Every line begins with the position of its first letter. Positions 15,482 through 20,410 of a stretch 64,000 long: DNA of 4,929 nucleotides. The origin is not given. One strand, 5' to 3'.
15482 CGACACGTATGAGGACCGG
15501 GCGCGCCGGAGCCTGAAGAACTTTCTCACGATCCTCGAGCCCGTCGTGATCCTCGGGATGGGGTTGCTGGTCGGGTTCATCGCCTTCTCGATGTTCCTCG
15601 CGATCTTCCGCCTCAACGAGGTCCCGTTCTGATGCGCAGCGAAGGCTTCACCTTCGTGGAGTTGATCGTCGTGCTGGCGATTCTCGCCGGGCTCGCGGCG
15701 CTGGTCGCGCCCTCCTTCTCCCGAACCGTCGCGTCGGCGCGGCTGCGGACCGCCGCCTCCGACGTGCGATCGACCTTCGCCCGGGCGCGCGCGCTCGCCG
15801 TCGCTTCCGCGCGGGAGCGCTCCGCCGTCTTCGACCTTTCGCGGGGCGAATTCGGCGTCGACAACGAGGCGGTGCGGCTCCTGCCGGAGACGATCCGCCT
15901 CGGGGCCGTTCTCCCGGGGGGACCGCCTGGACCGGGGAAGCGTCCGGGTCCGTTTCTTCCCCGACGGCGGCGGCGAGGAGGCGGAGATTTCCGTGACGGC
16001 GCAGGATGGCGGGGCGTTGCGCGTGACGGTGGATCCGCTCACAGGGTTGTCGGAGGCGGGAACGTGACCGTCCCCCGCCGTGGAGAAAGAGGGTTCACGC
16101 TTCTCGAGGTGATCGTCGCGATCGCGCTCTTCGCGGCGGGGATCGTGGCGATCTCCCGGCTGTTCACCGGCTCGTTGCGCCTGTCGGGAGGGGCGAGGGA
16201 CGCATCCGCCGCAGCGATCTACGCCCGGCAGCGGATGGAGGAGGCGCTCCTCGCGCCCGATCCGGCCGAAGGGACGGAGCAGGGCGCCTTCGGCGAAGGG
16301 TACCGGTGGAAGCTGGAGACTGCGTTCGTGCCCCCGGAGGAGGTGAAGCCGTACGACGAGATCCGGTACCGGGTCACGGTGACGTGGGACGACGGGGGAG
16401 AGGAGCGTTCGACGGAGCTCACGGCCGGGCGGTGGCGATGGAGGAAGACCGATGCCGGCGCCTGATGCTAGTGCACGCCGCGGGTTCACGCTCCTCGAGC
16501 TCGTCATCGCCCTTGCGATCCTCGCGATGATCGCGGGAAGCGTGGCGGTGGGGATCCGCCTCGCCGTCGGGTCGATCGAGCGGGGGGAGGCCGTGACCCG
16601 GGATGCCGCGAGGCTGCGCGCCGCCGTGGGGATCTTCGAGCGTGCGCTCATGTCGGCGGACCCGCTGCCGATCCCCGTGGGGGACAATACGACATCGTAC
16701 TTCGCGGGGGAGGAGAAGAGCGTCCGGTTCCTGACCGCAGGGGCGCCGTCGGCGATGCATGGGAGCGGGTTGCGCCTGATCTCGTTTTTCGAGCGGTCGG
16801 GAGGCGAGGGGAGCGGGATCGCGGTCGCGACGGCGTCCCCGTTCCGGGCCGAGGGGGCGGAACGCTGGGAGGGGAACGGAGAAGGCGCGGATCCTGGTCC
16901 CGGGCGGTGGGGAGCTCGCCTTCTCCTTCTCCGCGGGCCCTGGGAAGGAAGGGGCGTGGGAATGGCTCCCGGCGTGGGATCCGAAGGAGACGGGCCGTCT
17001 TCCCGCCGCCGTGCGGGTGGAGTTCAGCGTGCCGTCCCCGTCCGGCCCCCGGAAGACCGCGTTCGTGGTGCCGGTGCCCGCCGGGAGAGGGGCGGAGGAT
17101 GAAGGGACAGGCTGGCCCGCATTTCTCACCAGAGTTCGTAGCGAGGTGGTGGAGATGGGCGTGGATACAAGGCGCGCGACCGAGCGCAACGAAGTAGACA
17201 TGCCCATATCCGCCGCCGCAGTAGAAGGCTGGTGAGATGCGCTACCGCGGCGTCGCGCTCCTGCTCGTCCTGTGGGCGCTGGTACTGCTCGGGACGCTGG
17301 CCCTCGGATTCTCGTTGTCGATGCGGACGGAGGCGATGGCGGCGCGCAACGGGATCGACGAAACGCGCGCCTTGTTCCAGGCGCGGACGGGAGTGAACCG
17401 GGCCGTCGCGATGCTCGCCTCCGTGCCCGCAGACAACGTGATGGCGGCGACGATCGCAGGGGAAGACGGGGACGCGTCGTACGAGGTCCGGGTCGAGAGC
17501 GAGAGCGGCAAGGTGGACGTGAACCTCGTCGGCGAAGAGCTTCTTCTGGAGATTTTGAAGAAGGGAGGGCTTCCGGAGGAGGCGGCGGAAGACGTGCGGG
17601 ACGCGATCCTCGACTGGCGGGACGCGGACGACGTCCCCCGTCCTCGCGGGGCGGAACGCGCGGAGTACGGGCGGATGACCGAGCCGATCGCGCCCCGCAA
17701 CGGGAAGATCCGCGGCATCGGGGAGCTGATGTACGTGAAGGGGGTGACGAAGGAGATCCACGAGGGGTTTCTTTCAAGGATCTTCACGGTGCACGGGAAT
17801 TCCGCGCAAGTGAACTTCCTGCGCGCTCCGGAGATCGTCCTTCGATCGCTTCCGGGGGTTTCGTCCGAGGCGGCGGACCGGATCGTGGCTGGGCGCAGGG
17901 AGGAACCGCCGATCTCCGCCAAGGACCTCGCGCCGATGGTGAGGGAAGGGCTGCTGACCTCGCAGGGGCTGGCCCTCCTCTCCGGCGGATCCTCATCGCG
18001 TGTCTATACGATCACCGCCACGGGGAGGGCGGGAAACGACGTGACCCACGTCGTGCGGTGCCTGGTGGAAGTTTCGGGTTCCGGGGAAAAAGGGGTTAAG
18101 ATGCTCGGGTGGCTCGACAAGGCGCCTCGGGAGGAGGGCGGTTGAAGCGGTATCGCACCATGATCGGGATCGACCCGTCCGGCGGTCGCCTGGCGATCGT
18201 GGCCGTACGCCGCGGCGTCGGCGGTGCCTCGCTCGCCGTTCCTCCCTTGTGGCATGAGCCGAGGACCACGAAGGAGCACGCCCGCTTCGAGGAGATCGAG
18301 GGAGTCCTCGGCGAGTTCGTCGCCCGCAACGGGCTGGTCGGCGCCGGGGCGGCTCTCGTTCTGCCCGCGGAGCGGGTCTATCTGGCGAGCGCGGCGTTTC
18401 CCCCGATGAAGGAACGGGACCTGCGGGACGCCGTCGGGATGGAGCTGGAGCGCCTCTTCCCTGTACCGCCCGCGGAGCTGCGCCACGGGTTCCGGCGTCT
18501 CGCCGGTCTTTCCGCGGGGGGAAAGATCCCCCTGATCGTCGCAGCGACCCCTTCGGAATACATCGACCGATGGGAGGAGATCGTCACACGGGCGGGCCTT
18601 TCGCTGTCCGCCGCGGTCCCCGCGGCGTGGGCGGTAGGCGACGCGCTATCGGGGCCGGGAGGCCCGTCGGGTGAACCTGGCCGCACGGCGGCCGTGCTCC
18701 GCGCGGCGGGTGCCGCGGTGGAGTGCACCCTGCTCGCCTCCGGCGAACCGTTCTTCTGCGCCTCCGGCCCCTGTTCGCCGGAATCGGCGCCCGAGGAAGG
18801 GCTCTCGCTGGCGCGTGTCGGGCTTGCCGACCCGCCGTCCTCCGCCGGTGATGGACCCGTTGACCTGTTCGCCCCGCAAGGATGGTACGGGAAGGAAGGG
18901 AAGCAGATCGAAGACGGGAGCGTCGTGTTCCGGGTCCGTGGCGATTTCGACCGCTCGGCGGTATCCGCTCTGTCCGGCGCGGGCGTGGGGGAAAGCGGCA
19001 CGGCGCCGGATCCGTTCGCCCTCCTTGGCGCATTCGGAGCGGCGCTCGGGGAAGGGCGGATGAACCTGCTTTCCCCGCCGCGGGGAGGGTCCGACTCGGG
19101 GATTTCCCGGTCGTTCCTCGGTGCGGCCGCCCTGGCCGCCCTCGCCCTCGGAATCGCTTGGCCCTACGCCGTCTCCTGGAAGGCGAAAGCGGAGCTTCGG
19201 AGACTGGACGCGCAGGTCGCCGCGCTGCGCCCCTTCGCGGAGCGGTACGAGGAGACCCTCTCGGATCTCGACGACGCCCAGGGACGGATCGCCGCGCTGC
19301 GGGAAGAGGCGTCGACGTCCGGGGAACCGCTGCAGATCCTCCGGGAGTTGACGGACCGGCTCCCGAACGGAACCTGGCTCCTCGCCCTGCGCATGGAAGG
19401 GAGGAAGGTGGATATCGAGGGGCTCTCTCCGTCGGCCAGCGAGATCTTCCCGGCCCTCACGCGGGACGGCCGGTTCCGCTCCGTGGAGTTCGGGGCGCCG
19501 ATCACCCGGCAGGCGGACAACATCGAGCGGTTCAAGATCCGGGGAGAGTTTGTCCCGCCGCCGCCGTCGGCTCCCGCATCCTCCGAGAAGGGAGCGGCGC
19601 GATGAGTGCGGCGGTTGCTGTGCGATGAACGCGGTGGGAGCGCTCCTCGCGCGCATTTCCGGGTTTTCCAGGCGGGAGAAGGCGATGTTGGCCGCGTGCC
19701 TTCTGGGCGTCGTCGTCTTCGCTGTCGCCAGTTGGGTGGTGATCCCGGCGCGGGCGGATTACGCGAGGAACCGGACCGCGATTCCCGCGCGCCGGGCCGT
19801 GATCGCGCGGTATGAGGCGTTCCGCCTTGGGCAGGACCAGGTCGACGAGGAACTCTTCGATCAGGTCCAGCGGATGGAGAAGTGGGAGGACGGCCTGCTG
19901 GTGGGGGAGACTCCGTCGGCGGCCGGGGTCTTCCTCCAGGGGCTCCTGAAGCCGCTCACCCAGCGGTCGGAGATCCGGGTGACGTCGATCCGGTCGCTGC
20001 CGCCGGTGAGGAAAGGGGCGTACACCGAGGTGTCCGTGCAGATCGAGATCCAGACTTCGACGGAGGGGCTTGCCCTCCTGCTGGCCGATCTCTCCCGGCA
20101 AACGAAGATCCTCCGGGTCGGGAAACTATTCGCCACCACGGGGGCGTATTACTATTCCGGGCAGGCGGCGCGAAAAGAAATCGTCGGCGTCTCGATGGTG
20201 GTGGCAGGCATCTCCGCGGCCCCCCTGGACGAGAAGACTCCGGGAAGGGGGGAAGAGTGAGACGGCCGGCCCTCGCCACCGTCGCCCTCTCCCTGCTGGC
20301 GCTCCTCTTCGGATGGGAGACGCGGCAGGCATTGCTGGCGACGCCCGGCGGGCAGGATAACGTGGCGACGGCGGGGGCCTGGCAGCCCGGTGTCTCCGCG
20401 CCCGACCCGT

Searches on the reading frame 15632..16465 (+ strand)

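Call 22: search_protein_families(library=pfam, proteins=[window:15632-16465:+], max_evalue=0.00001)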
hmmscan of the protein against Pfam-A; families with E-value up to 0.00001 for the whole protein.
window:15632-16465:+ (277 aa): 1 family
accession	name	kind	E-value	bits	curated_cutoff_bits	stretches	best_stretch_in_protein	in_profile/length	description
PF07963.17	N_methyl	-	2.2e-11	43.3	21.2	1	149-174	1-26/27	Prokaryotic N-terminal methylation motif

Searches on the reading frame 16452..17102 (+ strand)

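Call 23: search_protein_families(library=pfam, proteins=[window:16452-17102:+], max_evalue=0.00001)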
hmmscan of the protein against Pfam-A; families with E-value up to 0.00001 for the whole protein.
window:16452-17102:+ (216 aa): 1 family
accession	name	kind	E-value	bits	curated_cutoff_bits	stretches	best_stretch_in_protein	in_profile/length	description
PF07963.17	N_methyl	-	9.9e-08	31.7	21.2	1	8-31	3-26/27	Prokaryotic N-terminal methylation motif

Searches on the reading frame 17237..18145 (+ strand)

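Call 23: search_protein_families(library=pfam, proteins=[window:17237-18145:+], max_evalue=0.00001)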
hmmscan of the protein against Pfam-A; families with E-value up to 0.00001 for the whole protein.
window:17237-18145:+ (302 aa): 1 family
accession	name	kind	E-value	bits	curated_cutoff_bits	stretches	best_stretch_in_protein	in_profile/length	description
PF21687.3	T2SSK_1st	-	2.3e-13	51.2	26.2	1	100-175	20-95/107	Type II secretion system (T2SS), protein K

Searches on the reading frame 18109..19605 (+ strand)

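Call 23: search_protein_families(library=pfam, proteins=[window:18109-19605:+], max_evalue=0.00001)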
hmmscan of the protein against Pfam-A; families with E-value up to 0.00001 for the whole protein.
window:18109-19605:+ (498 aa): 1 family
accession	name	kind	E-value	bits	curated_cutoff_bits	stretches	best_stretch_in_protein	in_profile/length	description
PF05137.18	PilN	-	1.2e-08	35.3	22.8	1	409-478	1-75/78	Fimbrial assembly protein (PilN)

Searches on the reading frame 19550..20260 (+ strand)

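Call 23: search_protein_families(library=pfam, proteins=[window:19550-20260:+], max_evalue=0.00001)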
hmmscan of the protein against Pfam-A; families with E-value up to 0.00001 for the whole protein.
window:19550-20260:+ (236 aa): 1 family
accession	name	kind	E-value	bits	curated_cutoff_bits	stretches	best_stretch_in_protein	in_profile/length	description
PF10741.14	T2SSM_b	-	2e-10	40.9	21.7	1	115-193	5-83/111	Type II secretion system (T2SS), protein M subtype b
